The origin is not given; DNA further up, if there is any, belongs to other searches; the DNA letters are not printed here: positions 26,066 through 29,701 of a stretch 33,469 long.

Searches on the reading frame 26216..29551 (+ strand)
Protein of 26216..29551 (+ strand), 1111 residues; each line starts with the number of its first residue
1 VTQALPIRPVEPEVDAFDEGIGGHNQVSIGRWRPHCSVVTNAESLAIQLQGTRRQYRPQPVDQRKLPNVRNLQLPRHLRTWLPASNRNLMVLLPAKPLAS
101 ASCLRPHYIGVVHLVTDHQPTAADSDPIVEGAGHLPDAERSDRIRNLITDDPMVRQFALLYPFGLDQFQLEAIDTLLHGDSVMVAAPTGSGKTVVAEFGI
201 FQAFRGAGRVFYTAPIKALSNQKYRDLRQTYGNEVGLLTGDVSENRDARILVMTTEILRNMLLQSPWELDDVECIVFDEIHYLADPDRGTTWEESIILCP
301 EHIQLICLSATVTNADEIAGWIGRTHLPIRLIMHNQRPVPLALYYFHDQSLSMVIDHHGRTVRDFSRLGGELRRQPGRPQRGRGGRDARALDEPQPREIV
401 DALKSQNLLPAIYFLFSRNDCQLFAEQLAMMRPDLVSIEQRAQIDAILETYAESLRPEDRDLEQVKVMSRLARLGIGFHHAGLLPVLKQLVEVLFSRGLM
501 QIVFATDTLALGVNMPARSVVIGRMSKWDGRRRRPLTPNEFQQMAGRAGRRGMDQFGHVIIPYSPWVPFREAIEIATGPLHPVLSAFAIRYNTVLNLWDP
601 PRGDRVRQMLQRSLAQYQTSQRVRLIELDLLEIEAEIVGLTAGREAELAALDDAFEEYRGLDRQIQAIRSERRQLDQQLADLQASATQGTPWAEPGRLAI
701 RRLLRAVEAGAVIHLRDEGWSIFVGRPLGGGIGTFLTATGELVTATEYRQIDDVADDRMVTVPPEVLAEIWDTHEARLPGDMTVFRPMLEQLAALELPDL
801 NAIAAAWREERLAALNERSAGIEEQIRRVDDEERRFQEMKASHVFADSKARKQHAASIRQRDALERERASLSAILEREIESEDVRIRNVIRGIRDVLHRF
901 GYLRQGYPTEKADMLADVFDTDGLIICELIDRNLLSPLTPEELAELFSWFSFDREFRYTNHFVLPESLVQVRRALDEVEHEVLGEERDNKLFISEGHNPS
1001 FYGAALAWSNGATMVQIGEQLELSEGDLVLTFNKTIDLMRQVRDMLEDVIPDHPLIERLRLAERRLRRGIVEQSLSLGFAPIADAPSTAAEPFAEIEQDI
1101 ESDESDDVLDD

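Call 72: search_protein_families(library=pfam, proteins=[window:26216-29551:+], max_evalue=0.00001)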
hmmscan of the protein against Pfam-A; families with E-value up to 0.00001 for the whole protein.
window:26216-29551:+ (1111 aa): 5 families
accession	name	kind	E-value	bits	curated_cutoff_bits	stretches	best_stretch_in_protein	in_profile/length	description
PF00270.35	DEAD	-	1.5e-30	106.6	26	1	167-317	2-166/167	DEAD/DEAH box helicase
PF08148.17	DSHCT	-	5.7e-26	91.8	22.7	1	907-1072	3-171/172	DSHCT (NUC185) domain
PF04851.21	ResIII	-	7.3e-14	52.4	22.5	1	166-312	5-162/164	Type III restriction enzyme, res subunit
PF22527.2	DEXQc_Suv3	-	5.7e-10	39.4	27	1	183-309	17-131/154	DEXQ-box helicase domain of Suv3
PF00271.37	Helicase_C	-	1.8e-06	28.6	23.5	1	464-552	30-110/110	Helicase conserved C-terminal domain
